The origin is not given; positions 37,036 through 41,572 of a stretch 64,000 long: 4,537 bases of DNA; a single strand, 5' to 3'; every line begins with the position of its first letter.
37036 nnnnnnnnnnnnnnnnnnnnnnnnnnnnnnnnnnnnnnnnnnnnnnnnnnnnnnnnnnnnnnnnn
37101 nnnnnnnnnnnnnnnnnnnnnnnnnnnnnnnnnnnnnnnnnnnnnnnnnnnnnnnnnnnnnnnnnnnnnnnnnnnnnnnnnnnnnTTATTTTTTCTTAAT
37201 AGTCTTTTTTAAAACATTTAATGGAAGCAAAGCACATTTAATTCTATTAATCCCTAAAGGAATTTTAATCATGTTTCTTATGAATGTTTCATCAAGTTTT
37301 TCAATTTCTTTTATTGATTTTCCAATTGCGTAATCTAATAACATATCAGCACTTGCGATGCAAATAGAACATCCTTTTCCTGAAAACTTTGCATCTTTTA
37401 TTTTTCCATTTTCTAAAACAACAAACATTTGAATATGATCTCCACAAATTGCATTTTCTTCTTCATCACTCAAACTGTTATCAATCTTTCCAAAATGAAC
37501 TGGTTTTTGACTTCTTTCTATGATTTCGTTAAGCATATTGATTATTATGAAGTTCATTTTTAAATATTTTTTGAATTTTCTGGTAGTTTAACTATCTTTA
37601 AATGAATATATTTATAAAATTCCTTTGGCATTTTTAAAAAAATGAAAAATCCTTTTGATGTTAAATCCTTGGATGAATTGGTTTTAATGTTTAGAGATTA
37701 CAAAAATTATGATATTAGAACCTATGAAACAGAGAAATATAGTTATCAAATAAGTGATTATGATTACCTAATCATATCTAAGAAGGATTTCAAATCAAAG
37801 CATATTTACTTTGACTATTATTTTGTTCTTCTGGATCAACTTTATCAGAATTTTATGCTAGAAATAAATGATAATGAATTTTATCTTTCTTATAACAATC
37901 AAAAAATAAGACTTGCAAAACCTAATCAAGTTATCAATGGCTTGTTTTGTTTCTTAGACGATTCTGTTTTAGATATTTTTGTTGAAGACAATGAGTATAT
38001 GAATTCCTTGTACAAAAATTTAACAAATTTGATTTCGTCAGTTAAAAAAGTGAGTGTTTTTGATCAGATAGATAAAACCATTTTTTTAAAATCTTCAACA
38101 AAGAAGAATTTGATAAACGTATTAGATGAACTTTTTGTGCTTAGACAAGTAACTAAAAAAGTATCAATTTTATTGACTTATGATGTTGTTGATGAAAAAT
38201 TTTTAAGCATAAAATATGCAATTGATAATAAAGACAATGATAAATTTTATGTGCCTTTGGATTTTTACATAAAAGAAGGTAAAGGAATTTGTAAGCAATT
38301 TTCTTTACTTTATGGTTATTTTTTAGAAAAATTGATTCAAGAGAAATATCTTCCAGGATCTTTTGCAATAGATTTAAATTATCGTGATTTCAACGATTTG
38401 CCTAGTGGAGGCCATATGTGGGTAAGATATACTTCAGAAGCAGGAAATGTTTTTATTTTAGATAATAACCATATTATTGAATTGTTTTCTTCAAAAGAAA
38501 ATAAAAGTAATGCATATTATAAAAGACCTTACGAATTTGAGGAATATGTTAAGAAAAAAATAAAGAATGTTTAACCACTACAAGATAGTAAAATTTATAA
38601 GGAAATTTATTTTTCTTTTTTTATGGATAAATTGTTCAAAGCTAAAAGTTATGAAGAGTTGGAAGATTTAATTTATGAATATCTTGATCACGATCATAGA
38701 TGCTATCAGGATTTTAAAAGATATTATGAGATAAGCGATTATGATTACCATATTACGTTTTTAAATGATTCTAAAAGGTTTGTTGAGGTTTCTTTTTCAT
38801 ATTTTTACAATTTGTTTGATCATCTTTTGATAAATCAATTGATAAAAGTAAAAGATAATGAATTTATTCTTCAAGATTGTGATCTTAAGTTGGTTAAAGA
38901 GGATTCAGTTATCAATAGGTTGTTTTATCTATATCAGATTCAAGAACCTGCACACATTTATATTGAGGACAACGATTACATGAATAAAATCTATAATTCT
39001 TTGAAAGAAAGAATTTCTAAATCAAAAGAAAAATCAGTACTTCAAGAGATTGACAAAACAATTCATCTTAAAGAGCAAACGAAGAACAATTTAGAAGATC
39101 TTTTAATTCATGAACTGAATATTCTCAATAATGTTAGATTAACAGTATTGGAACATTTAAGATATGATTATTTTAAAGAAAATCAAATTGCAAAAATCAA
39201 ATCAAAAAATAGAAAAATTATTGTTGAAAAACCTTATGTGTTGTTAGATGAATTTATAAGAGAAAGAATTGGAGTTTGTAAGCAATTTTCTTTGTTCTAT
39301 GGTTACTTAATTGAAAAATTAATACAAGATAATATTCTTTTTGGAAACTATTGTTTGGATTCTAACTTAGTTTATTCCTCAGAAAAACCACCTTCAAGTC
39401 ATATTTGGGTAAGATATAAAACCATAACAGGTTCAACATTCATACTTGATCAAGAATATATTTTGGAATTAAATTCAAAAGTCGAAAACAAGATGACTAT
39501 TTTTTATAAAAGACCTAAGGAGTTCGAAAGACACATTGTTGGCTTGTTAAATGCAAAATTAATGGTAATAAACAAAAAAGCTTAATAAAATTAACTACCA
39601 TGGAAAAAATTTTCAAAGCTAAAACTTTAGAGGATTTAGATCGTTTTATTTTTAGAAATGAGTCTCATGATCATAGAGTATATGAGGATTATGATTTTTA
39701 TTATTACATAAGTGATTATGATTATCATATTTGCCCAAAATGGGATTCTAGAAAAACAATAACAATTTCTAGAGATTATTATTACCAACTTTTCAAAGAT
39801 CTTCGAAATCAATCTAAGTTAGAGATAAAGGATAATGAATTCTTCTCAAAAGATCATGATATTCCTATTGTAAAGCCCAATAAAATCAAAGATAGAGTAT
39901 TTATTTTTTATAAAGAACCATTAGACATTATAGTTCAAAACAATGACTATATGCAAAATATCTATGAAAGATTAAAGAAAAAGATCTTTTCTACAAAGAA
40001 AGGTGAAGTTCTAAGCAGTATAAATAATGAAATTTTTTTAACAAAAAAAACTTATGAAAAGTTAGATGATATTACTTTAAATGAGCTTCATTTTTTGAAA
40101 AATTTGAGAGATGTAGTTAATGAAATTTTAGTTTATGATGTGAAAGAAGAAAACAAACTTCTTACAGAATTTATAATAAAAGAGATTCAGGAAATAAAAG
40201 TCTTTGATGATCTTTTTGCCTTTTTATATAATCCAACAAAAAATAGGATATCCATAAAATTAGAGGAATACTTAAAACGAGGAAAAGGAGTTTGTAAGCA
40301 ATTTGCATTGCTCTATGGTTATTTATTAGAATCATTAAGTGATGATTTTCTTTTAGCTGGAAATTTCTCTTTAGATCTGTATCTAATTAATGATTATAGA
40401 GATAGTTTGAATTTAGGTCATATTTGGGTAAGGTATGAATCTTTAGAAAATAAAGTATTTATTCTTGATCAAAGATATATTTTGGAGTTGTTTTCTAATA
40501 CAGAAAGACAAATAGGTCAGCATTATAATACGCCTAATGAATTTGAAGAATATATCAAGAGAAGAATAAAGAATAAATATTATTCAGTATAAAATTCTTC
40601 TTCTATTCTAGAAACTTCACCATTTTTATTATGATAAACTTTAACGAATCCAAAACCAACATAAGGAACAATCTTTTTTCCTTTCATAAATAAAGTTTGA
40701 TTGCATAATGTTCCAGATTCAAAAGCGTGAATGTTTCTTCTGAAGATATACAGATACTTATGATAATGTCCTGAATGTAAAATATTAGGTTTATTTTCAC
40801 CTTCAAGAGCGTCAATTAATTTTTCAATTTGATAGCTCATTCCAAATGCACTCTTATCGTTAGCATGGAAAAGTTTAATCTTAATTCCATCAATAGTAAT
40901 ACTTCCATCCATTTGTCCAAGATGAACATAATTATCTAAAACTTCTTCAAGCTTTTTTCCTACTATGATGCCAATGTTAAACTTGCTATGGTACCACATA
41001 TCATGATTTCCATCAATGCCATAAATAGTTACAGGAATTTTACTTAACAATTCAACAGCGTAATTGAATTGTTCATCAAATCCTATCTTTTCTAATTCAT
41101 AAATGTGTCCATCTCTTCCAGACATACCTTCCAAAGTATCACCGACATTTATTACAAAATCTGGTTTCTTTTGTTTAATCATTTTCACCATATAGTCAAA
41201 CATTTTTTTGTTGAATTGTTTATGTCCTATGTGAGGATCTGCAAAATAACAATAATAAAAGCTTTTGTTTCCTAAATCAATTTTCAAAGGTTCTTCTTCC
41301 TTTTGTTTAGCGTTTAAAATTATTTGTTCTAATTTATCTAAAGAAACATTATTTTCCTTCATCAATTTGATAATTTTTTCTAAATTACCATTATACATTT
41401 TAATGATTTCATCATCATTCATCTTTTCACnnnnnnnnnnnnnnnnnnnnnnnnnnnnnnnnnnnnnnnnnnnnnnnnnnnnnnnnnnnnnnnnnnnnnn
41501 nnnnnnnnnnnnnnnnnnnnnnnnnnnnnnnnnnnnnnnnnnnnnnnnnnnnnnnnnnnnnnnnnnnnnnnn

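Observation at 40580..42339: Tandem paralogous calcineurin-like phosphoesterases adjacent to the transglutaminase-like triplet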

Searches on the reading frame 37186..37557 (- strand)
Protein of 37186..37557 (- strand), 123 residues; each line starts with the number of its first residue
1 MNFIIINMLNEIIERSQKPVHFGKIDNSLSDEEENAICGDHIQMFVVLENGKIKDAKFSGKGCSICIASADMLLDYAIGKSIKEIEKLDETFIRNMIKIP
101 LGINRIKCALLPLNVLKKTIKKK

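Call 3: search_protein_families(library=pfam, proteins=[window:37186-37557:-], max_evalue=0.01)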
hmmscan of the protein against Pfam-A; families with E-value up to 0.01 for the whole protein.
window:37186-37557:- (123 aa): 1 family
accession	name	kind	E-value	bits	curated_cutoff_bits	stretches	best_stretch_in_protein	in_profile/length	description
PF01592.21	NifU_N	-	7.8e-19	68.5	22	1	10-122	4-119/127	NifU-like N terminal domain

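Call 8: search_protein_families(library=ncbifam, proteins=[window:37186-37557:-], max_evalue=0.01)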
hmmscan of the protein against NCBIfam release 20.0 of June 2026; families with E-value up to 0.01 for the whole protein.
window:37186-37557:- (123 aa): 5 families
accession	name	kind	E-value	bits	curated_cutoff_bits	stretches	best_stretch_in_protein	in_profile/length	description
TIGR01994.1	SUF_scaf_2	equivalog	2.3e-23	82.7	92.5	1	12-97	9-94/137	Fe-S cluster assembly sulfur transfer protein SufU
TIGR03419.1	NifU_clost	equivalog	5e-15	56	187.9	1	12-121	5-114/121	Fe-S cluster assembly scaffold protein NifU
TIGR01999.1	iscU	equivalog_domain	2.2e-12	47.2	192.4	1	12-121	5-117/124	Fe-S cluster assembly scaffold IscU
TIGR02000.1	NifU_proper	equivalog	1.2e-05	24.9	273.3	1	36-118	33-116/290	Fe-S cluster assembly protein NifU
NF009077.0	PRK12412.1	equivalog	0.0035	16.7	385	1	43-105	195-254/274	pyridoxine/pyridoxal/pyridoxamine kinase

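Call 58: find_homologous_proteins(query=window:37186-37557:-, max_evalue=1e-10)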
Query window:37186-37557:- (123 aa): 16 proteins with E <= 1e-10 among 37 candidates.
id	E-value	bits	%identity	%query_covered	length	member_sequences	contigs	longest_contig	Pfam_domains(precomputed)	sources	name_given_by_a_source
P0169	2.2e-68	246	100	94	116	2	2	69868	PF01592.22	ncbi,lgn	ncbi:MAG: iron-sulfur cluster assembly scaffold protein [Candidatus Woesearchaeota archaeon]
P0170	3.8e-61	222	88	94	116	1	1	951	PF01592.22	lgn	-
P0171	1.4e-60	220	88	89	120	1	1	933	PF01592.22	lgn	-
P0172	1.8e-44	168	68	92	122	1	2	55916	PF01592.22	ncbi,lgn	ncbi:MAG: iron-sulfur cluster assembly scaffold protein [Candidatus Woesearchaeota archaeon]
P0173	6.4e-24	102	50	93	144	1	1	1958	PF01592.22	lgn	-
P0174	1.3e-12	66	36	90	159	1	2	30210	PF01592.22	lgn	-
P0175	1.5e-12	66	36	89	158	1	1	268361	PF01592.22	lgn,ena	-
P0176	6.2e-12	64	34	85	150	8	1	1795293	PF01592.22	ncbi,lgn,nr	ncbi:SUF system NifU family Fe-S cluster assembly protein [Candidatus Obscuribacterales bacterium]|n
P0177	6.8e-12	63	33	85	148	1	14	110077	PF01592.22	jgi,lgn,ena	-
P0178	1.5e-11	62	35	85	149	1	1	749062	PF01592.22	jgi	jgi:nitrogen fixation NifU-like protein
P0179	1.5e-11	62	35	85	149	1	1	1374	PF01592.22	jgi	jgi:nitrogen fixation protein NifU and related proteins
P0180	1.9e-11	62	35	98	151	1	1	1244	PF01592.22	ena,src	-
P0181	2.3e-11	62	35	89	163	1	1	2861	PF01592.22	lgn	-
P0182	2.6e-11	62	34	89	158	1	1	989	PF01592.22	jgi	jgi:nitrogen fixation protein NifU and related proteins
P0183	4.0e-11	61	34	89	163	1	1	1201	PF01592.22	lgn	-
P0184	6.1e-11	60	34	89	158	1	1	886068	PF01592.22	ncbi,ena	-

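Call 59: find_encoding_contigs(protein=P0173, flank=3000, max_places=1)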
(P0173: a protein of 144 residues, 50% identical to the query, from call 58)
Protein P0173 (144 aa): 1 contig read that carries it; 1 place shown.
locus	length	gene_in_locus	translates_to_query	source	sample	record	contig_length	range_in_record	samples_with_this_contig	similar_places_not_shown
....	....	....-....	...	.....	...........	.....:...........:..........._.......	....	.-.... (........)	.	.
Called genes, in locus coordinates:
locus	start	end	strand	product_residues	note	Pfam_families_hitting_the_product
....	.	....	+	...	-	?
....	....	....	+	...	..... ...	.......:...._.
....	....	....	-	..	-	?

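Call 60: find_encoding_contigs(protein=P0174, flank=7000, max_places=1)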
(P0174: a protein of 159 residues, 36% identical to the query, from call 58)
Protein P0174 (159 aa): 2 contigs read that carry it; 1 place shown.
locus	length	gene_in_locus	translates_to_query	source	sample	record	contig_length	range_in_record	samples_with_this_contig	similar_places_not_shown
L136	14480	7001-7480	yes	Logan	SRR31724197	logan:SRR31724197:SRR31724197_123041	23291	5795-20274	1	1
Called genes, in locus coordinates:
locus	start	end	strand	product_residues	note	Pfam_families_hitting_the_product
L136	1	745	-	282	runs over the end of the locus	PF04893:Yip1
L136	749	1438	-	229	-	PF01022:HTH_5 (weak), PF12802:MarR_2 (weak), PF12840:HTH_20 (weak), PF13412:HTH_24 (weak)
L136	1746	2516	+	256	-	PF02463:SMC_N (faint), PF00005:ABC_tran, PF13304:AAA_21 (faint)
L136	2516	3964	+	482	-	PF19295:SufBD_N (weak), PF01458:SUFBD_core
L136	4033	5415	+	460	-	PF19295:SufBD_N, PF01458:SUFBD_core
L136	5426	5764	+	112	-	PF00355:Rieske, PF13806:Rieske_2, PF22543:Rieske_4 (faint)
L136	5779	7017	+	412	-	PF00155:Aminotran_1_2 (weak), PF00266:Aminotran_5, PF01041:DegT_DnrJ_EryC1, PF01053:Cys_Met_Meta_PP (weak)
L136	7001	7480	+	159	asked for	PF01592:NifU_N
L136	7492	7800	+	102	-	PF01883:FeS_assembly_P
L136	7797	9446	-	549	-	PF13424:TPR_12 (faint), PF13174:TPR_6 (faint), PF13181:TPR_8 (faint), PF13371:TPR_9 (faint), PF13414:TPR_11, PF13432:TPR_16 (weak), PF00515:TPR_1, PF07719:TPR_2 (weak), +5 more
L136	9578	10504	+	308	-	PF01156:IU_nuc_hydro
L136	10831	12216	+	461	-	PF13424:TPR_12, PF13374:TPR_10, PF13424:TPR_12, PF24885:TPR_NPHP3, PF13424:TPR_12, PF13374:TPR_10 (weak), PF24885:TPR_NPHP3, PF13424:TPR_12, +10 more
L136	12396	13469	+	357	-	PF01883:FeS_assembly_P, PF00142:Fer4_NifH (faint), PF01656:CbiA, PF02374:ArsA_ATPase (weak), PF09140:MipZ, PF10609:ParA, PF13614:AAA_31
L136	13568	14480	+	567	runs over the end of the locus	PF02463:SMC_N, PF13175:AAA_15 (faint), PF13476:AAA_23, PF13555:AAA_29 (weak)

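Call 61: find_encoding_contigs(protein=P0175, flank=7000, max_places=1)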
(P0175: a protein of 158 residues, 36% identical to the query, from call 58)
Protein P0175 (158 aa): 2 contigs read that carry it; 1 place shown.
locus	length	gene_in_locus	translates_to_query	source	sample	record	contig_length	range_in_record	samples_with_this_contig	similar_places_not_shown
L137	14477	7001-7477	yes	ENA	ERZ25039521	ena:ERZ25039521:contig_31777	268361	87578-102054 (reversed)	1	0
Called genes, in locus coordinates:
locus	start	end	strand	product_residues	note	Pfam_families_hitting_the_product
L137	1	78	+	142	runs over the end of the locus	PF01053:Cys_Met_Meta_PP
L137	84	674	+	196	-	PF01053:Cys_Met_Meta_PP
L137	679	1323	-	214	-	PF01022:HTH_5 (faint), PF08220:HTH_DeoR (weak)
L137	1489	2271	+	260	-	PF00005:ABC_tran, PF02463:SMC_N (faint), PF13304:AAA_21 (faint)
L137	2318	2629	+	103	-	-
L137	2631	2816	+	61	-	-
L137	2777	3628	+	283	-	PF01458:SUFBD_core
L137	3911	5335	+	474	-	PF19295:SufBD_N (weak), PF01458:SUFBD_core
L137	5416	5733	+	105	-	PF00355:Rieske, PF13806:Rieske_2 (weak)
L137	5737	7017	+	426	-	PF00266:Aminotran_5, PF00155:Aminotran_1_2, PF01041:DegT_DnrJ_EryC1, PF01053:Cys_Met_Meta_PP (faint)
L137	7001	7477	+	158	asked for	PF01592:NifU_N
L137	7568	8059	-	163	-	PF13302:Acetyltransf_3, PF13527:Acetyltransf_9 (weak), PF00583:Acetyltransf_1, PF13673:Acetyltransf_10 (weak), PF13508:Acetyltransf_7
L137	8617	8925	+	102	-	PF01883:FeS_assembly_P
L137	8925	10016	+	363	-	PF01883:FeS_assembly_P, PF00142:Fer4_NifH (faint), PF01656:CbiA, PF02374:ArsA_ATPase (weak), PF09140:MipZ (weak), PF10609:ParA, PF13614:AAA_31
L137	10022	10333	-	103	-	PF14384:BrnA_antitoxin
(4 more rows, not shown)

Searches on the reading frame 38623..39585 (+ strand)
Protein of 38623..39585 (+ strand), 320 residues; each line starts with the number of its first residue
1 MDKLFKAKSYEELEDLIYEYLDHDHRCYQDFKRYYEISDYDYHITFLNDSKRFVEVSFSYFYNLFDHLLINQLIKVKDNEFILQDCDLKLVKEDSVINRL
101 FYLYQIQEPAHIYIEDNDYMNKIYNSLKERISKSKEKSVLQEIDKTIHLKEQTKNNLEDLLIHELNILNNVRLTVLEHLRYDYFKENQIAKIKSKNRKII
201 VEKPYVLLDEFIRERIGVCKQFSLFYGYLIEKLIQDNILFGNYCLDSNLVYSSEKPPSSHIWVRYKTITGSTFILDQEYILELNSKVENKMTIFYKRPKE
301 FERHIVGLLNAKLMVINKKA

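Call 3: search_protein_families(library=pfam, proteins=[window:38623-39585:+], max_evalue=0.01)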
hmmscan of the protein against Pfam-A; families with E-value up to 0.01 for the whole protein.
window:38623-39585:+ (320 aa): 1 family
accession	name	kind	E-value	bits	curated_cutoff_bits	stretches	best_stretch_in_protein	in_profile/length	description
PF04473.18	DUF553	-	0.0009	19.2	20.5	1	175-280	26-117/140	Transglutaminase-like domain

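Call 8: search_protein_families(library=ncbifam, proteins=[window:38623-39585:+], max_evalue=0.01)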
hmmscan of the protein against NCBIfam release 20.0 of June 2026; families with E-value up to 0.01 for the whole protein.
window:38623-39585:+ (320 aa): 0 families

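Call 9: search_protein_families(library=phrogs, proteins=[window:38623-39585:+], max_evalue=0.01)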
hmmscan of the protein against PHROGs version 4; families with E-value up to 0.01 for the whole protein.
window:38623-39585:+ (320 aa): 0 families

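Call 42: search_protein_families(library=padloc, proteins=[window:38623-39585:+], max_evalue=0.01)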
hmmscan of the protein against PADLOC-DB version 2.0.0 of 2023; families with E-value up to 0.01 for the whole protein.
window:38623-39585:+ (320 aa): 0 families

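Call 47: find_homologous_proteins(query=window:38623-39585:+, max_evalue=0.001)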
Query window:38623-39585:+ (320 aa): 4 proteins with E <= 0.001 among 1330 candidates.
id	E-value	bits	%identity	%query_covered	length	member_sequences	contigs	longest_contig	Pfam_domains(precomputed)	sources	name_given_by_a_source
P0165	6.9e-204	694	100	100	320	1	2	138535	-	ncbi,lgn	ncbi:MAG: hypothetical protein QW210_01195 [Candidatus Woesearchaeota archaeon]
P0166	1.1e-174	598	86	100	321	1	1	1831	-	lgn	-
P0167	5.2e-174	596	84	100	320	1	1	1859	-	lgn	-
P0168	4.6e-163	560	81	99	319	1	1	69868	-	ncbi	ncbi:MAG: hypothetical protein QXR30_02980 [Candidatus Woesearchaeota archaeon]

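Call 48: find_encoding_contigs(protein=P0168, flank=10000, max_places=2)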
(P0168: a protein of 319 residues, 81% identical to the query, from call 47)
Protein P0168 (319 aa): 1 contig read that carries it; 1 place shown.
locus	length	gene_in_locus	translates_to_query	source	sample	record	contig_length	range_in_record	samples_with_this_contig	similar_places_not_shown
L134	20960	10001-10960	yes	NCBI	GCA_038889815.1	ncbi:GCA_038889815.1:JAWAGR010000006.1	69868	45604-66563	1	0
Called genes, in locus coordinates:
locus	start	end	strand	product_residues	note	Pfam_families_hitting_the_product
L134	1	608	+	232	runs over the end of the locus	-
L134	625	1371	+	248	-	-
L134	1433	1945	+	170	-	-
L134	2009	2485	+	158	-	-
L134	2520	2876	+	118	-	-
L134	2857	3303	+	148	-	-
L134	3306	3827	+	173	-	-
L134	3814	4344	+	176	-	-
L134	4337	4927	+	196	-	-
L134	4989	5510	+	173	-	-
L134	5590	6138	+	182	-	-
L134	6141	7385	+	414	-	-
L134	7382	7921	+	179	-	-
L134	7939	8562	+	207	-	-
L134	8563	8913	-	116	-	PF01592:NifU_N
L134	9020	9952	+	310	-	-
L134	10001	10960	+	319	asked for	-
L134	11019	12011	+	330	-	-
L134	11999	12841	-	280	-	PF00149:Metallophos (weak)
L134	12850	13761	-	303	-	PF00149:Metallophos, PF12850:Metallophos_2 (weak)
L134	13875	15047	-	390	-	PF00155:Aminotran_1_2 (faint), PF00266:Aminotran_5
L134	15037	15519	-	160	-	-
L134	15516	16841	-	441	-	PF19295:SufBD_N, PF01458:SUFBD_core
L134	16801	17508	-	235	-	PF02463:SMC_N, PF03193:RsgA_GTPase (faint), PF00005:ABC_tran, PF13401:AAA_22 (weak), PF00004:AAA (faint), PF13304:AAA_21 (faint)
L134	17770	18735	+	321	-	PF17835:NOG1_N, PF01926:MMR_HSR1, PF02421:FeoB_N, PF06858:NOG1 (weak)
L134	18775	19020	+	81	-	-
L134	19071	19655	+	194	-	-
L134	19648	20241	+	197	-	PF02353:CMAS (weak), PF05175:MTS, PF13489:Methyltransf_23 (weak), PF06325:PrmA, PF13847:Methyltransf_31, PF08241:Methyltransf_11, PF08242:Methyltransf_12, PF13649:Methyltransf_25, +1 more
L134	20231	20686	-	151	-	-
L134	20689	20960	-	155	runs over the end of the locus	-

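Call 65: search_solved_structures(query=A2, max_evalue=10)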
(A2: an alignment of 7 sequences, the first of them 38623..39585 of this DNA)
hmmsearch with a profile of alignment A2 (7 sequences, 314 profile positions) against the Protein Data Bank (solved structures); distinct sequences matched with E-value up to 10: 0.

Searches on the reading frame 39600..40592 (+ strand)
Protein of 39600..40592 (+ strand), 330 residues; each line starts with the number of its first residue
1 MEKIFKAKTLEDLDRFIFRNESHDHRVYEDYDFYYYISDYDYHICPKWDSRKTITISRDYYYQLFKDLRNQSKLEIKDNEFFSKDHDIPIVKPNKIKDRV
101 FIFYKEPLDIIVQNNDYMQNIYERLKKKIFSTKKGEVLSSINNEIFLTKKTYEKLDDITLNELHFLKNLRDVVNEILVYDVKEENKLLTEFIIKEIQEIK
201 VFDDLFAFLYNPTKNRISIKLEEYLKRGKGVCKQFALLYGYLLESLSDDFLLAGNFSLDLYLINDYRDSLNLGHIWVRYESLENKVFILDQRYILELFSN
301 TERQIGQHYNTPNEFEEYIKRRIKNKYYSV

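Call 3: search_protein_families(library=pfam, proteins=[window:39600-40592:+], max_evalue=0.01)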
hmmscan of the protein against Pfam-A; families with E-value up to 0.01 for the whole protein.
window:39600-40592:+ (330 aa): 1 family
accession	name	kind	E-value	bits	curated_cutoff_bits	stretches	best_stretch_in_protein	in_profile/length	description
PF04473.18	DUF553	-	0.0012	18.8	20.5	1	172-293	25-115/140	Transglutaminase-like domain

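Call 8: search_protein_families(library=ncbifam, proteins=[window:39600-40592:+], max_evalue=0.01)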
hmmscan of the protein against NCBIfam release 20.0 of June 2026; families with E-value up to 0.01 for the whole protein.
window:39600-40592:+ (330 aa): 1 family
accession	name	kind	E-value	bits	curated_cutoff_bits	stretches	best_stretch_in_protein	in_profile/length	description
NF003748.0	PRK05346.1-4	equivalog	0.0064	15.9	455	0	118-210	69-159/265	Na(+)-translocating NADH-quinone reductase subunit C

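Call 9: search_protein_families(library=phrogs, proteins=[window:39600-40592:+], max_evalue=0.01)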
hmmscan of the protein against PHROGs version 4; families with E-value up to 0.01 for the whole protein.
window:39600-40592:+ (330 aa): 0 families

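Call 42: search_protein_families(library=padloc, proteins=[window:39600-40592:+], max_evalue=0.01)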
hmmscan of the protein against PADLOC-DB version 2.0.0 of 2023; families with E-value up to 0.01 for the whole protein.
window:39600-40592:+ (330 aa): 1 family
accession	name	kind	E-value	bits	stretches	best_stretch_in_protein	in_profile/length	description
PDLC04873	PDC-S05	-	0.0029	16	0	174-228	2-54/116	-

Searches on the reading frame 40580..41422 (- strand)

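Call 3: search_protein_families(library=pfam, proteins=[window:40580-41422:-], max_evalue=0.01)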
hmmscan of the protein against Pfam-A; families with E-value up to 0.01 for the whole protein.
window:40580-41422:- (280 aa): 2 families
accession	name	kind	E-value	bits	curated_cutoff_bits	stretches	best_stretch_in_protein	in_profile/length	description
PF00149.33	Metallophos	-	3e-06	28.2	21.5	1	60-237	6-169/191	Calcineurin-like phosphoesterase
PF12850.12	Metallophos_2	-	2.7e-05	24.7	27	1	61-241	7-137/154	Calcineurin-like phosphoesterase superfamily domain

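Call 8: search_protein_families(library=ncbifam, proteins=[window:40580-41422:-], max_evalue=0.01)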
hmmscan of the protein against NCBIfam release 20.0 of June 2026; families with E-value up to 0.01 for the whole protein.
window:40580-41422:- (280 aa): 7 families
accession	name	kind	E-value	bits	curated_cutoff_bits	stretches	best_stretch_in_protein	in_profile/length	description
NF003118.0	PRK04036.1-3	equivalog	3.9e-14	52.5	445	2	52-186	223-362/481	DNA-directed DNA polymerase II small subunit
NF003116.0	PRK04036.1-1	equivalog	9.6e-09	34.4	425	1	205-258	461-514/530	DNA-directed DNA polymerase II small subunit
NF003120.0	PRK04036.1-5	equivalog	1.9e-08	33.2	671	1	210-255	484-529/547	DNA-directed DNA polymerase II small subunit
NF003119.0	PRK04036.1-4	equivalog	9.8e-05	21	823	1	203-254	511-562/590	DNA-directed DNA polymerase II small subunit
TIGR00040.1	yfcE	subfamily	0.00013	22.1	56.25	1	74-232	15-127/158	YfcE family phosphodiesterase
NF003117.0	PRK04036.1-2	equivalog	0.0018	16.7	993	0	204-254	574-624/650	DNA-directed DNA polymerase II small subunit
TIGR03729.1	acc_ester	subfamily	0.003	17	148.25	0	60-144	5-75/239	putative phosphoesterase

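Call 9: search_protein_families(library=phrogs, proteins=[window:40580-41422:-], max_evalue=0.01)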
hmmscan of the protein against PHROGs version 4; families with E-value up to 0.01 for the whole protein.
window:40580-41422:- (280 aa): 3 families
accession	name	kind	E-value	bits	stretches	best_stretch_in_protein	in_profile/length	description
phrog_7339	-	DNA, RNA and nucleotide metabolism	1.6e-12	48.3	1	39-223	11-201/263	DNA repair exonuclease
phrog_1649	-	other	1.8e-06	27.8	1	59-169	40-130/308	metallo-phosphoesterase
phrog_284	-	DNA, RNA and nucleotide metabolism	0.0093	15.9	0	74-222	164-339/398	exonuclease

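Call 42: search_protein_families(library=padloc, proteins=[window:40580-41422:-], max_evalue=0.01)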
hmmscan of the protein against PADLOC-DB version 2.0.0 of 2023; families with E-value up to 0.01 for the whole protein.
window:40580-41422:- (280 aa): 0 families
